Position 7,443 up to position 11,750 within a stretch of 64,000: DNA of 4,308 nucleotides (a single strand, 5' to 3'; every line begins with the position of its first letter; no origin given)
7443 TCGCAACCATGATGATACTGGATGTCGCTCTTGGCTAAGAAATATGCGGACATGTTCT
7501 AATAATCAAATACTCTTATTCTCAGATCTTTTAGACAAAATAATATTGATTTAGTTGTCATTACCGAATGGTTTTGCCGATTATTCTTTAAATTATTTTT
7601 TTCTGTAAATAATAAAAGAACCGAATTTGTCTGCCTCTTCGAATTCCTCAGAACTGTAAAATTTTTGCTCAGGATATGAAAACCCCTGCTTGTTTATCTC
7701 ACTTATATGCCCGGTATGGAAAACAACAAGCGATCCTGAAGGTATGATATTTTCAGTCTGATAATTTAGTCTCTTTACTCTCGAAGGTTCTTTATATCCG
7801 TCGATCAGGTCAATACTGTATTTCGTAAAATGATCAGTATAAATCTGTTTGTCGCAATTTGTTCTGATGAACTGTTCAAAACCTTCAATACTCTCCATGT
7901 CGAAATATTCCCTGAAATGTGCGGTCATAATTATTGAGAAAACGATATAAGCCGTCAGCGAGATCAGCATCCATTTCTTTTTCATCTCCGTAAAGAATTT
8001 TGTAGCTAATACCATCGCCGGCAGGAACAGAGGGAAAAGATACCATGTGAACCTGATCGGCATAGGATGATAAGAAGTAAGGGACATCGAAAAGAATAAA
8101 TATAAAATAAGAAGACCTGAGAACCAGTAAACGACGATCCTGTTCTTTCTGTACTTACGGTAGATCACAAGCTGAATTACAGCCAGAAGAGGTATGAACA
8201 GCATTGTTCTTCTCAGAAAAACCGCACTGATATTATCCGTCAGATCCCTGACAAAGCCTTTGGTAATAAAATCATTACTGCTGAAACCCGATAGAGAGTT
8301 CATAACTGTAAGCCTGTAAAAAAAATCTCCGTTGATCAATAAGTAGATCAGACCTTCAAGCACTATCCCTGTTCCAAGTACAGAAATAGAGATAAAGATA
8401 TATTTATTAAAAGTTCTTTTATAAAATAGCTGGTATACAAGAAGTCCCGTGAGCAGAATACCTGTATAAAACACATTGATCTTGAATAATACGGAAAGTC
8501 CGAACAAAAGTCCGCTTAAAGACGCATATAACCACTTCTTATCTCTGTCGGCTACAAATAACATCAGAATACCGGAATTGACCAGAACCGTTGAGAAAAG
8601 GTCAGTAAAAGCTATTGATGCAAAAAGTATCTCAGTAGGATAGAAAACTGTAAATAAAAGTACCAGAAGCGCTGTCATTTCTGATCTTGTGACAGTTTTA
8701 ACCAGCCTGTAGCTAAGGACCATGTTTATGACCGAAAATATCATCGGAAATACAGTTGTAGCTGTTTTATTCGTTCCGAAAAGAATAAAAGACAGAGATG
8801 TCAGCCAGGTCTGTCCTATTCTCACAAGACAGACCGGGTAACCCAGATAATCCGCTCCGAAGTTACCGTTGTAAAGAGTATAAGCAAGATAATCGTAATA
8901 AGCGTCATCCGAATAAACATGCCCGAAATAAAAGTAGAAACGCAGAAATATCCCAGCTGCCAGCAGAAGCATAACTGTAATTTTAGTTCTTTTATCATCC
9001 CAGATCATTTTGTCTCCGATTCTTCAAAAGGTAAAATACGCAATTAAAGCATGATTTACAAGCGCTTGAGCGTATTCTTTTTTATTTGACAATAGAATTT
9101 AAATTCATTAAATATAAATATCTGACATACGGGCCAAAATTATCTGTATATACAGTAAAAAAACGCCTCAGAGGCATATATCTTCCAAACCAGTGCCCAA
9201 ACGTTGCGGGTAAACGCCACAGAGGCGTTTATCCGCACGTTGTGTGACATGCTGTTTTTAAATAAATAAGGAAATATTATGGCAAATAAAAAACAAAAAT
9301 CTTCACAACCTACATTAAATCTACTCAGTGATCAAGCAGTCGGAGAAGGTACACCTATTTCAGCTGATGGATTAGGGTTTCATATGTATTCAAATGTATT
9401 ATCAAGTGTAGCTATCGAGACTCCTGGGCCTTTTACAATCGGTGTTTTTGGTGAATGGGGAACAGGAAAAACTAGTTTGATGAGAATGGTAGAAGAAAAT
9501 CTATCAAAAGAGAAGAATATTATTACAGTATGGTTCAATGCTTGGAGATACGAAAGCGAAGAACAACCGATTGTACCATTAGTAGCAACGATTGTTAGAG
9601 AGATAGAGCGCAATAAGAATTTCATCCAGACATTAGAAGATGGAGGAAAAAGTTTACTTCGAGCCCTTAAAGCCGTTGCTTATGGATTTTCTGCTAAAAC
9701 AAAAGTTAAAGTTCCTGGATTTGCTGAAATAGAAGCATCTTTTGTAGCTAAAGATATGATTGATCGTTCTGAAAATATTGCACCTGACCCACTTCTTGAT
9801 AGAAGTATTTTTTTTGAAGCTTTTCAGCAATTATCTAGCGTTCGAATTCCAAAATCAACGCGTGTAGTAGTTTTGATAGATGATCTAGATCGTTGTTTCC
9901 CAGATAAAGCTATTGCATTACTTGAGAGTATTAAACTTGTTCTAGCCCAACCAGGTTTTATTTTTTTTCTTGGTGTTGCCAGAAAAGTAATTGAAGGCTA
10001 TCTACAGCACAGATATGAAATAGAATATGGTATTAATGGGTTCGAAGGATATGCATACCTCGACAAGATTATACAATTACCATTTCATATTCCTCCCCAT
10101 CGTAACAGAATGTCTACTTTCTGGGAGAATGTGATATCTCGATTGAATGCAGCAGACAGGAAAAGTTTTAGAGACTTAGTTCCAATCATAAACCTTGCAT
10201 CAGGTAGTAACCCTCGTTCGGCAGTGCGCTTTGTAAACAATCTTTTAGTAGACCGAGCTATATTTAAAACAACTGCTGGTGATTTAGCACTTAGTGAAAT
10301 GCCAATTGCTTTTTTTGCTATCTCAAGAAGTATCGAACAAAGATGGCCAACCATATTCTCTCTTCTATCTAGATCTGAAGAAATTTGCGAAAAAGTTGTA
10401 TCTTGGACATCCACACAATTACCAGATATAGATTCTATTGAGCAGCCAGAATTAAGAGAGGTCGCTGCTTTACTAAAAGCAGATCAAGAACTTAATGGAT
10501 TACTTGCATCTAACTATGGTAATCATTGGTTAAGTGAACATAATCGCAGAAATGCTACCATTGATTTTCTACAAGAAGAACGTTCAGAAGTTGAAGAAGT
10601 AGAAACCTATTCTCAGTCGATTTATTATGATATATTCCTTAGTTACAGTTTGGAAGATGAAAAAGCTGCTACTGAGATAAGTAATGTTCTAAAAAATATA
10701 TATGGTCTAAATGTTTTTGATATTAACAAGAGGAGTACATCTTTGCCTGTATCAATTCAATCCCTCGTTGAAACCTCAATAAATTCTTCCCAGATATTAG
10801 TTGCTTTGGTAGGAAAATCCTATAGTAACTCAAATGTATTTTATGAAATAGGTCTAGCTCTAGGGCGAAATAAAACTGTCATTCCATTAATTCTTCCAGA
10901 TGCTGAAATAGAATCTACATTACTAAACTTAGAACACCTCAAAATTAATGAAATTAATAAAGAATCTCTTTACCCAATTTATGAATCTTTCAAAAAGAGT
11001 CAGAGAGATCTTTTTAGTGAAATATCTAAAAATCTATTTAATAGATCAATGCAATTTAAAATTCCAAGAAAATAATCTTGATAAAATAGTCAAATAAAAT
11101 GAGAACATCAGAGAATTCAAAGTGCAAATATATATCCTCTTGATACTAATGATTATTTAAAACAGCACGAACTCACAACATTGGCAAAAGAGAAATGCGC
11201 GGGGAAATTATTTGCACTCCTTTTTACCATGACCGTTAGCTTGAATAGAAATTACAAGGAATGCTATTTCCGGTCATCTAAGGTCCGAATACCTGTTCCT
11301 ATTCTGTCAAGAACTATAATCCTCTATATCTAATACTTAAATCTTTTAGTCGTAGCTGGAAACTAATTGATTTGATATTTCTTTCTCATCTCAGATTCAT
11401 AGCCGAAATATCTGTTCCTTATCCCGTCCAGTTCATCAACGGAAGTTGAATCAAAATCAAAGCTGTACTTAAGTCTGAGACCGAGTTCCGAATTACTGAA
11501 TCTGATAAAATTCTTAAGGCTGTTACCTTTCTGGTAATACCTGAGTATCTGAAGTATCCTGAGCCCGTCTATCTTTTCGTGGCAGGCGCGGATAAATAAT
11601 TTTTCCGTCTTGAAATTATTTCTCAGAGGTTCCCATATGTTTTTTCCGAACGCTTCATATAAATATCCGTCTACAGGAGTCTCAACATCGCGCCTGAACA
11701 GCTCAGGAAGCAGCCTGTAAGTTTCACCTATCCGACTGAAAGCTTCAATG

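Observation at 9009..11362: Single-gene low-GC island (KAP NTPase-TIR) inserted between co-directional GT2 and GT-C glycosyltransferase genes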

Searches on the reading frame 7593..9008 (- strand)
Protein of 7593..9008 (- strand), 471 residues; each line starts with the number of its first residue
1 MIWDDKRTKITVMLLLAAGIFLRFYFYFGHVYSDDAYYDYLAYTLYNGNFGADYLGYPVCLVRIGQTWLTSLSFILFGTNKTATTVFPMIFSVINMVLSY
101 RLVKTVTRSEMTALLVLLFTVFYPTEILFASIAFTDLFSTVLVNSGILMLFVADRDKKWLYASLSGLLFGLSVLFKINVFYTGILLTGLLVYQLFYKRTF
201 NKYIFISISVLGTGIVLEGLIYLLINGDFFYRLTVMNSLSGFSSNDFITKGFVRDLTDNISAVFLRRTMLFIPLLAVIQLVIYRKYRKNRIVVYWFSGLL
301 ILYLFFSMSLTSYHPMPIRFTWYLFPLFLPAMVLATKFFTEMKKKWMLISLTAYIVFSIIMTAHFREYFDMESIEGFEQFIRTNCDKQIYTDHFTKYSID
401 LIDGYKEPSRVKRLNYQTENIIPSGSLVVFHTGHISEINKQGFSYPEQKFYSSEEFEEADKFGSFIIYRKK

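Call 5: search_protein_families(library=pfam, proteins=[window:7593-9008:-], max_evalue=0.01)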
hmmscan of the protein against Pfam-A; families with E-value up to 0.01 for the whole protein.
window:7593-9008:- (471 aa): 1 family
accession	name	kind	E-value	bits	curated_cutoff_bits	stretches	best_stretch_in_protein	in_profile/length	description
PF13231.12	PMT_2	-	2.4e-09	38.1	26.1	1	67-212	7-150/160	Dolichyl-phosphate-mannose-protein mannosyltransferase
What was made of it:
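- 7593..9008 (-): Left flanking host gene: GT-C-type glycosyltransferase (PMT_2), 471 aa. Pfam PF13231, E 2.4e-9 (call 5).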

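Call 6: search_protein_families(library=padloc, proteins=[window:7593-9008:-], max_evalue=0.01)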
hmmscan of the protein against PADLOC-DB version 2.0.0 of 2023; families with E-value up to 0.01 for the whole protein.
window:7593-9008:- (471 aa): 0 families

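Call 16: find_related_loci(query=window:7593-9005:-, collection=genome_contigs, flank=10000)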
Query window:7593-9005:- (470 aa) in genome_contigs; peptide patterns used: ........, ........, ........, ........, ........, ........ (x = any residue, [..] = any of these).
180 stretches matched a pattern; 4 encode a relative of the query (tblastn E <= 1e-3); 4 distinct loci.
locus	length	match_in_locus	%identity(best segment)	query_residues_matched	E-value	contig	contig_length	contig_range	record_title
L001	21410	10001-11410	64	1-470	0e+0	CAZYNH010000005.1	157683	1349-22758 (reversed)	MAG TPA_asm: uncultured Bacteroidia bacterium isolate binchicken_co168_316 genome assembly, contig: NODE_87_length_15768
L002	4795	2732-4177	63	1-469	0e+0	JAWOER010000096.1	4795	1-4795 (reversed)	MAG: Candidatus Delongbacteria bacterium isolate BLK5-3.bin.47 k191_1682314, whole genome shotgun sequence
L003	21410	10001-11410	64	1-470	0e+0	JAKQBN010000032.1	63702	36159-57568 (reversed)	MAG: bacterium isolate USCA_metabat.126 k141_899817, whole genome shotgun sequence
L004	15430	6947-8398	66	1-470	0e+0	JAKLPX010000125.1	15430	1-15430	MAG: Candidatus Delongbacteria bacterium isolate bin S2.13 k141_234579, whole genome shotgun sequence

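Call 64: search_protein_families(library=ncbifam, proteins=[window:7593-9005:-], max_evalue=0.01)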
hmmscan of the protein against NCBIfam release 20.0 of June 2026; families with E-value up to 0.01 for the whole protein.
window:7593-9005:- (470 aa): 1 family
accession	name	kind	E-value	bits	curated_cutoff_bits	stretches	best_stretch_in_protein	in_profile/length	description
NF047440.1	LA3751_2_3_fam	subfamily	0.0002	20.4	200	1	66-363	86-384/460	LA_3751/LA_3752 family putative glycosyltransferase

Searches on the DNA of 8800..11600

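Call 29: search_rna_families(source=window, start=8800, end=11600, threshold=evalue, max_evalue=1)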
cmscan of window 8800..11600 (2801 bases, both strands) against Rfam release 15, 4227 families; matches with E-value up to 1: 1.
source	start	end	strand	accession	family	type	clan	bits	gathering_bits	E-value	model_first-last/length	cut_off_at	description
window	9107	9232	-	RF00140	Alpha_RBS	Cis-reg;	-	17.2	38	0.64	1-110/110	no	Alpha operon ribosome binding site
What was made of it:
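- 9065..9278 (+): Left arm of the insert, the 5' region of the KAP-TIR gene. It is AT-rich with TTGACA at 9086-9091 and AAGGA 5-6 nt before the ATG. It has no homology to relatives or to the flanks of homologues. No Rfam family above chance (call 29).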
